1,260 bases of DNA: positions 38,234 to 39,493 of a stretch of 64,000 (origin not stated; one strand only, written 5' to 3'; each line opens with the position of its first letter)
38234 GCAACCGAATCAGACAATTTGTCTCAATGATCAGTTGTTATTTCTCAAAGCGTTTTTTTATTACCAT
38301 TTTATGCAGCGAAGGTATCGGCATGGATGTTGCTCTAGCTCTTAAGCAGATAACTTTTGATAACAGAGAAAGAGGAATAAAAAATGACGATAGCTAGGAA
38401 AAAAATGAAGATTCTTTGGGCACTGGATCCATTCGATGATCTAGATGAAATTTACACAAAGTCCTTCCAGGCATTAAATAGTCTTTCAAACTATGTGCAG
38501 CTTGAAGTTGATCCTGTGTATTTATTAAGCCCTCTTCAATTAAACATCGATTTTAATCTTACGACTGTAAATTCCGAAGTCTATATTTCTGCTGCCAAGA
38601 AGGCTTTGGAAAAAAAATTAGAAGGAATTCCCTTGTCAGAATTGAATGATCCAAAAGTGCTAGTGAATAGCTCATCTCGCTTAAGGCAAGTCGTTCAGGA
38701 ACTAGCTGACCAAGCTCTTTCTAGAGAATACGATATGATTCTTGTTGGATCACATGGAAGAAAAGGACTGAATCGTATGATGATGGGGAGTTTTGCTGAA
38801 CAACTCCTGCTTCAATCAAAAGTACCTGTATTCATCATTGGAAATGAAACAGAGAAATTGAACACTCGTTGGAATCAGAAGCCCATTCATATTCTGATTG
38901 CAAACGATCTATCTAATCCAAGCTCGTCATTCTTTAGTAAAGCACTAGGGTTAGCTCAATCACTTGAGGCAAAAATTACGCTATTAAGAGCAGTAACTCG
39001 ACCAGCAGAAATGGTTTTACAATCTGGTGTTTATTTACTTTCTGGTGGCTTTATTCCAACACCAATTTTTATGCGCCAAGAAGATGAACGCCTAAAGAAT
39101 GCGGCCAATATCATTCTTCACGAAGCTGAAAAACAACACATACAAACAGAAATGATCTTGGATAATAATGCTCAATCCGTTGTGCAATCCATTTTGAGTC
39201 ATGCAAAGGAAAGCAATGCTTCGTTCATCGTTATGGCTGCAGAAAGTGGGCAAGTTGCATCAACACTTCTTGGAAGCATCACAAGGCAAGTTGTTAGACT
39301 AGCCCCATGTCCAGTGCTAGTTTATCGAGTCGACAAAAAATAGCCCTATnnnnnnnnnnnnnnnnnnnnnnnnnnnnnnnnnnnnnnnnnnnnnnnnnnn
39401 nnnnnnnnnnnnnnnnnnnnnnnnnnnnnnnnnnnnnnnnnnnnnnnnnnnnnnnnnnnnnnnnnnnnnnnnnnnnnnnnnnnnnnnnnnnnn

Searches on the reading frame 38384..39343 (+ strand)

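Call 115: search_protein_families(library=pfam, max_evalue=0.0001, proteins=[window:38384-39343:+])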
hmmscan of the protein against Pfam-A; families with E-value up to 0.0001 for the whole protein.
window:38384-39343:+ (319 aa): 1 family
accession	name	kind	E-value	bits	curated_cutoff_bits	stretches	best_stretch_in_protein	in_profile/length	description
PF00582.32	Usp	-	1.1e-29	104.2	24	2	169-315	4-141/141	Universal stress protein family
